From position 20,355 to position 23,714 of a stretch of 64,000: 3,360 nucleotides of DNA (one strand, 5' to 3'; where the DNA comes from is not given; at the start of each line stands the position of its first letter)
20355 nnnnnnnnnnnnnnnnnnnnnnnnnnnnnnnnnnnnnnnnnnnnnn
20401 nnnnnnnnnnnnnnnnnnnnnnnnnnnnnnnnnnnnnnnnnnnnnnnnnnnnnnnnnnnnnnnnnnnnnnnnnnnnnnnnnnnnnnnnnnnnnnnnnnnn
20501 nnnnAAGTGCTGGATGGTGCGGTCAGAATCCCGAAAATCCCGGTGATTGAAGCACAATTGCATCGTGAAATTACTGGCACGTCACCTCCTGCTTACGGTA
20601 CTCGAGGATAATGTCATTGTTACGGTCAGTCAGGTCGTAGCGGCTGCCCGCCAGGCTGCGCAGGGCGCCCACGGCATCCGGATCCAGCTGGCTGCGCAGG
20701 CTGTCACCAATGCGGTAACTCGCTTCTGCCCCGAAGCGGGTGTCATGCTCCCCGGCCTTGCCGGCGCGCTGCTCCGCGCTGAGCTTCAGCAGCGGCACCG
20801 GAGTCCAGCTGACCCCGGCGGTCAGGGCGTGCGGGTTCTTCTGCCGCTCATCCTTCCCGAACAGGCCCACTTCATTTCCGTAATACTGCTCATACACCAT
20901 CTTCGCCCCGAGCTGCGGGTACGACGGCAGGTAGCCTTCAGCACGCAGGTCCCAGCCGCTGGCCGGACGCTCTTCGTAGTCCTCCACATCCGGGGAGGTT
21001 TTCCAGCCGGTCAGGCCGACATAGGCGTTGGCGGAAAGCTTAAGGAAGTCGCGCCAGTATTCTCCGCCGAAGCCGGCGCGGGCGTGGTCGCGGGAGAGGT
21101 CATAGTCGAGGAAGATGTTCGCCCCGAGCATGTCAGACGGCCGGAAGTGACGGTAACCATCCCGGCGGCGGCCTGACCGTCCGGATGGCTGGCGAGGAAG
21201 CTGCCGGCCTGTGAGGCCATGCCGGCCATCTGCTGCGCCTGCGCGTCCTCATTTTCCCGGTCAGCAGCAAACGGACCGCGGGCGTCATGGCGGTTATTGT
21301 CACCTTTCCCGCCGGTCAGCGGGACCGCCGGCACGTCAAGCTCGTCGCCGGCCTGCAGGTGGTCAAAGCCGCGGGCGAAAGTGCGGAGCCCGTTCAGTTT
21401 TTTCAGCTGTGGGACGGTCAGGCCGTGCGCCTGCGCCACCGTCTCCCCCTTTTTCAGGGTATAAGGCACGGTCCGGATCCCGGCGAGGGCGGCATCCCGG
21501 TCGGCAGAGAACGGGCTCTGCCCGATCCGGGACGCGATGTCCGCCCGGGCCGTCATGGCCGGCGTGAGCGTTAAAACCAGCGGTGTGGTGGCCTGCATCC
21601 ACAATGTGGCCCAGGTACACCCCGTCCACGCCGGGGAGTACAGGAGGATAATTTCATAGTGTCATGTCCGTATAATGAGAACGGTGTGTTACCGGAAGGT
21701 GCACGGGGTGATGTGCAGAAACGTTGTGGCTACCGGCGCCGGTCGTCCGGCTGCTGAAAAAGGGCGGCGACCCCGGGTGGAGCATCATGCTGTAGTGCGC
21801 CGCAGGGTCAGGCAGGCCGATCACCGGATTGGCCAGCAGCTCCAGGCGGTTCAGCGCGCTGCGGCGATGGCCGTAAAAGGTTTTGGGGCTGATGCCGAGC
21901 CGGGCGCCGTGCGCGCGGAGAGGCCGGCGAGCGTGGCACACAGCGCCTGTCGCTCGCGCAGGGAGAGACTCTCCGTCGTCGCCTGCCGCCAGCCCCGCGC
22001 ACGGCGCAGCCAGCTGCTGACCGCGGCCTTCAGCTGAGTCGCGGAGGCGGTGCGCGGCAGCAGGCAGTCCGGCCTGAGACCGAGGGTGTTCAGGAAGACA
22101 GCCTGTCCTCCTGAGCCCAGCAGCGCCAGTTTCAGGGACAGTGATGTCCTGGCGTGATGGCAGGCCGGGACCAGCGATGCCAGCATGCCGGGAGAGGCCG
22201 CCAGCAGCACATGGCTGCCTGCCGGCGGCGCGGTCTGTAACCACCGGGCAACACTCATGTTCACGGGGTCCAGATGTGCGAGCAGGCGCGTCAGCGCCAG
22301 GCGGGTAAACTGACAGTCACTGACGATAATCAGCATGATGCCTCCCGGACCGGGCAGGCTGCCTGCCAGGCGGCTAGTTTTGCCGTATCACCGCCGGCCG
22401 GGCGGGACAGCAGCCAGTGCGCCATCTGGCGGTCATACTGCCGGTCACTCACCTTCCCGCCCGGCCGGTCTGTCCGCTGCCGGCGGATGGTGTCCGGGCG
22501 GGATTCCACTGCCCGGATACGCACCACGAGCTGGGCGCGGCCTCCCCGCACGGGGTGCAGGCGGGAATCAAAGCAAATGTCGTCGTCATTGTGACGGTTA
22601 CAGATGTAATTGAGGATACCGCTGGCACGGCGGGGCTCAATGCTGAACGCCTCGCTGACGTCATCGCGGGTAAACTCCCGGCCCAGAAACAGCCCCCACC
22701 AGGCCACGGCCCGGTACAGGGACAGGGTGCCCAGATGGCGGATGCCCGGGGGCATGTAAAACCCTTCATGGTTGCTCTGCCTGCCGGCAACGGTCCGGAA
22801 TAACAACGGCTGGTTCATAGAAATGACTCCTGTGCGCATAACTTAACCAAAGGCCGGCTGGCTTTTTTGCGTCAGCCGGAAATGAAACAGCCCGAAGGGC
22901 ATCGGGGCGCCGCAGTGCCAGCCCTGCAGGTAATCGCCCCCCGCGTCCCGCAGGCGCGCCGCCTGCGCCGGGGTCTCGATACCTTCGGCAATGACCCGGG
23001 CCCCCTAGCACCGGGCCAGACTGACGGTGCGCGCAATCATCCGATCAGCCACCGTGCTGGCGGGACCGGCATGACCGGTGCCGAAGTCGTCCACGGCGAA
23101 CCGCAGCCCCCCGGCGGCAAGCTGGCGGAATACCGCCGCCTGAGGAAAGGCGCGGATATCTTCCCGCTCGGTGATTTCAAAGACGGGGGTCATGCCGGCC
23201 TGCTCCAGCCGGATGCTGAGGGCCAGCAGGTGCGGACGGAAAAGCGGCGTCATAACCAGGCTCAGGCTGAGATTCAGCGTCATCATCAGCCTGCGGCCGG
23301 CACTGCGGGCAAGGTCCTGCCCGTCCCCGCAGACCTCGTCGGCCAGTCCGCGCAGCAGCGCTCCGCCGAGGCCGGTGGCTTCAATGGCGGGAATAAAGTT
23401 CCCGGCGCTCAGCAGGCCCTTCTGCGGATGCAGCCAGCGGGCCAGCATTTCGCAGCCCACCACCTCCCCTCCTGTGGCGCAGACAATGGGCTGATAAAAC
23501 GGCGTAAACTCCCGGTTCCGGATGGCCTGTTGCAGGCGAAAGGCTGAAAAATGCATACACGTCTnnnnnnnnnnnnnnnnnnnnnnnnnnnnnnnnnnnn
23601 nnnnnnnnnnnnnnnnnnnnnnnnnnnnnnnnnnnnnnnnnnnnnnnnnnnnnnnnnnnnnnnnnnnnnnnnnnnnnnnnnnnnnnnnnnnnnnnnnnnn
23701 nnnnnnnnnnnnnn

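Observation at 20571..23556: G+C-rich block of decayed adhesin, regulator and c-di-GMP genes between spv and ccd/resD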

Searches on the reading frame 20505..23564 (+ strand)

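Call 40: search_protein_families(library=ncbifam, proteins=[L013:6815-9241:-, L013:5962-6717:-, L013:4056-5858:-, L013:10619-11287:-, L013:9819-10565:-], max_evalue=0.001)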
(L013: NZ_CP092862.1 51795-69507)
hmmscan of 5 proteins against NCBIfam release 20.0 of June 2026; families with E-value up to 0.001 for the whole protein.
L013:6815-9241:- (808 aa): 12 families
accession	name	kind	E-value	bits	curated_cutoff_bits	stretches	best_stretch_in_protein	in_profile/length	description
NF040978.1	Ve_IatC_Nterm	equivalog_domain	2.4e-155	518.8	2400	1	7-557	33-581/1065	inverse autotransporter adhesin IatC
NF040981.1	Ve_YrIlm_NTERM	equivalog_domain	4.6e-135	450.9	750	1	3-475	7-468/477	YrIlm family inverse autotransporter adhesin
NF040979.1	Ve_Ilp_Nterm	equivalog_domain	3.5e-130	435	1125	1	3-509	39-547/550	inverse autotransporter adhesin Ilp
NF033639.1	intimin_alpha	exception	1.9e-111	373.5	2050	1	148-670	189-695/940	intimin type alpha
NF033627.3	intimin_all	equivalog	1.8e-110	370.3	1400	1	149-671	190-696/939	intimin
NF033423.1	inverse_SinH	equivalog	6e-99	332.3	999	1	111-416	51-355/730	intimin-like inverse autotransporter SinH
NF040980.1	Ve_Inv_Crono_N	equivalog_domain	1.1e-90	304.2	710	1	122-415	55-344/350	inverse autotransporter invasin Inv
NF007556.1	PRK10177.1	equivalog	1.1e-84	284.6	508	1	149-508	87-449/454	YchO/YchP family invasin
NF040485.1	ZirU_fam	subfamily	2.3e-22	80.2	100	1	634-806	23-209/210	ZirU family protein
NF042931.1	SAG1386_EF1546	equivalog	0.00028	21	80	1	44-92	108-155/158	SAG1386/EF1546 family surface-associated protein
NF008050.0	PRK10783.1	equivalog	0.00036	19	508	1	32-110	330-403/457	murein transglycosylase D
NF041463.1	GalB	equivalog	0.00065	17.6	900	0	632-681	769-818/869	beta-galactosidase GalB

L013:5962-6717:- (251 aa): 1 family
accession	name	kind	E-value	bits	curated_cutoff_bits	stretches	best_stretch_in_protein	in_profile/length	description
NF040485.1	ZirU_fam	subfamily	8.8e-52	176.3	100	1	28-233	2-210/210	ZirU family protein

L013:4056-5858:- (600 aa): 1 family
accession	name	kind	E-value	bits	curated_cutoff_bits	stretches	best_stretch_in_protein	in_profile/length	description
NF040485.1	ZirU_fam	subfamily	8.2e-10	39.2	100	1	72-119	164-210/210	ZirU family protein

L013:10619-11287:- (222 aa): 0 families

L013:9819-10565:- (248 aa): 14 families
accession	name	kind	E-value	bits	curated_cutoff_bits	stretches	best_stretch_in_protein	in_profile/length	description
NF007839.0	PRK10551.1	equivalog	2.1e-47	161.9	461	1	6-243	266-507/518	cyclic di-GMP phosphodiesterase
NF053781.1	cdiGMPphdstlr2612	equivalog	1e-34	119.4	1600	1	10-242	1022-1261/1268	Tlr1612 family c-di-GMP phosphodiesterase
NF008807.1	PRK11829.1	equivalog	9.3e-31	106.6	733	1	7-247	419-663/670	biofilm formation regulator HmsP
NF052458.1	PhdiestGepA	equivalog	1.4e-30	106.2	1200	1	7-242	595-837/840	phosphodiesterase GepA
NF045675.1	PhdiestaseDibA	equivalog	1.7e-30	106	980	1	6-241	380-620/623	phosphodiesterase DibA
NF007474.0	PRK10060.1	equivalog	1.3e-29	103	782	1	10-245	415-653/663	cyclic di-GMP phosphodiesterase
NF052596.1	RR_EAL_PvrR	equivalog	6.2e-22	77.8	580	1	4-244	143-387/398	response regulator cyclic di-GMP phosphodiesterase PvrR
NF008467.0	PRK11359.1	equivalog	3.8e-19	68.2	857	1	16-243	557-789/800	oxygen-sensing cyclic-di-GMP phosphodiesterase DosP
NF052265.1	EAL_dom_RimA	equivalog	8.1e-18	64.6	430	1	16-237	16-234/248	S6 modification regulatory phosphodiesterase RimA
NF045673.1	c-di-GMPRcptLapD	equivalog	2.3e-11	42.8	1020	1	8-237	417-645/647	cyclic di-GMP receptor LapD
NF008281.1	PRK11059.1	equivalog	4.5e-11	41.8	663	1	11-237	404-630/633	RNase E specificity factor CsrD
NF051476.1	CDiGphdiTpdA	equivalog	5.1e-10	38.8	1000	1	125-234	454-568/570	cyclic di-GMP phosphodiesterase TpdA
NF007298.0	PRK09776.1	equivalog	1.5e-09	36.3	1135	1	31-241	888-1101/1111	diguanylate cyclase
NF008617.0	PRK11596.1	equivalog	7.6e-09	35.2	190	1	21-241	34-247/255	cyclic-guanylate-specific phosphodiesterase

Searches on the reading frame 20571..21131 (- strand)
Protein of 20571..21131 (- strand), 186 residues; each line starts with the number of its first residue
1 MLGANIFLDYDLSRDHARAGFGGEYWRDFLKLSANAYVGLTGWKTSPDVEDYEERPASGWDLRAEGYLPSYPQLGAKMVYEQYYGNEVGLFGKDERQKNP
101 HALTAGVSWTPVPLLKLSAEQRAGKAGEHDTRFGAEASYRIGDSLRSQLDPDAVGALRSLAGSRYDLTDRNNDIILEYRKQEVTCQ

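Call 3: search_protein_families(library=pfam, proteins=[window:20571-21131:-], max_evalue=0.01)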
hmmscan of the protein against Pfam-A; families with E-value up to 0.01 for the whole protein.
window:20571-21131:- (186 aa): 1 family
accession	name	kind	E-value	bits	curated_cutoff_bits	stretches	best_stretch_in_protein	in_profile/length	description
PF11924.14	IAT_beta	-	2.7e-75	253.9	22.3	1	1-172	108-279/279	Inverse autotransporter, beta-domain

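Call 26: find_homologous_proteins(query=window:20571-21131:-, max_evalue=1e-40)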
Query window:20571-21131:- (186 aa): 39 proteins with E <= 1e-40 among 177 candidates.
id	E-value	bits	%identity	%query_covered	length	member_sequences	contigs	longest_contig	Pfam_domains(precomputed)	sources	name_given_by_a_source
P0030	3.3e-121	420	99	100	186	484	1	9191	PF11924.15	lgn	-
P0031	6.6e-83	295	68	99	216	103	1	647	PF11924.15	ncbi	ncbi:hypothetical protein EMF73_32375, partial [Klebsiella pneumoniae]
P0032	1.0e-81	292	67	98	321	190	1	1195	PF11924.15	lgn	-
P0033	4.1e-81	290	68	98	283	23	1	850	PF11924.15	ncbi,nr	ncbi:inverse autotransporter beta domain-containing protein, partial [Escherichia coli]|nr:inverse a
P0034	8.4e-80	285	98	68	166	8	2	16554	PF11924.15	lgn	-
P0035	3.4e-79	283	67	99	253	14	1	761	PF11924.15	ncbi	ncbi:inverse autotransporter beta domain-containing protein, partial [Escherichia coli]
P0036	7.2e-79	282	66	98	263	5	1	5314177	PF11924.15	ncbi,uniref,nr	ncbi:inverse autotransporter beta domain-containing protein [Pseudomonas sp. HTZ2]|uniref:inverse au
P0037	4.4e-77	276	67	99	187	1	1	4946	PF11924.15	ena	-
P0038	1.2e-75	272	63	98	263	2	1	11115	PF11924.15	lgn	-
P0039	5.0e-74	266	61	98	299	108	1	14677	PF11924.15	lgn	-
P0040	1.2e-71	259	67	87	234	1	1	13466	PF11924.15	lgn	-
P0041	2.8e-68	248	58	98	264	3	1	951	PF11924.15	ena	-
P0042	8.3e-67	243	60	97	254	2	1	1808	PF11924.15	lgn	-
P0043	1.0e-65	239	67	85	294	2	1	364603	PF11924.15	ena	-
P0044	4.9e-65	237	100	59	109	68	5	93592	PF11924.15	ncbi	ncbi:Invasin (plasmid) [Salmonella sp. FORC89]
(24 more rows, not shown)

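Call 40: search_protein_families(library=ncbifam, proteins=[window:20571-21131:-], max_evalue=0.001)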
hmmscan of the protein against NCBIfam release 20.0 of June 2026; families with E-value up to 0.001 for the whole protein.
window:20571-21131:- (186 aa): 8 families
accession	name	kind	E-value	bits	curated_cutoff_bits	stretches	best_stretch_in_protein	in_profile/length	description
NF040978.1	Ve_IatC_Nterm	equivalog_domain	8.1e-83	278.6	2400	1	1-183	251-434/1065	inverse autotransporter adhesin IatC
NF040981.1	Ve_YrIlm_NTERM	equivalog_domain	8.3e-73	245.6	750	1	1-183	224-406/477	YrIlm family inverse autotransporter adhesin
NF033423.1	inverse_SinH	equivalog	3.3e-72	243.9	999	1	1-182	171-352/730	intimin-like inverse autotransporter SinH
NF040979.1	Ve_Ilp_Nterm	equivalog_domain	2.8e-67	227.4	1125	1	1-183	267-449/550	inverse autotransporter adhesin Ilp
NF033627.3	intimin_all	equivalog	1.5e-64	218.2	1400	1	1-183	271-453/939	intimin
NF033639.1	intimin_alpha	exception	2.8e-63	214.1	2050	1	1-183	271-453/940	intimin type alpha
NF040980.1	Ve_Inv_Crono_N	equivalog_domain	9.4e-63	212.4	710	1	1-182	161-342/350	inverse autotransporter invasin Inv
NF007556.1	PRK10177.1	equivalog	1.7e-54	185.1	508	1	2-181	171-348/454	YchO/YchP family invasin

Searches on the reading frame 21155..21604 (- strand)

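Call 40: search_protein_families(library=ncbifam, proteins=[window:21155-21604:-], max_evalue=0.001)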
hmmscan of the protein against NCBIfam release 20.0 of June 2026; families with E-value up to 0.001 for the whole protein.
window:21155-21604:- (150 aa): 3 families
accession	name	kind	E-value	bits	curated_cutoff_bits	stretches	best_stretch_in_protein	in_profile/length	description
NF040978.1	Ve_IatC_Nterm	equivalog_domain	2e-17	62.1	2400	1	35-149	57-168/1065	inverse autotransporter adhesin IatC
NF040979.1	Ve_Ilp_Nterm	equivalog_domain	5.8e-10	38.2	1125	1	2-93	44-139/550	inverse autotransporter adhesin Ilp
NF040981.1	Ve_YrIlm_NTERM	equivalog_domain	2.1e-09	36.5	750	1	4-114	14-114/477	YrIlm family inverse autotransporter adhesin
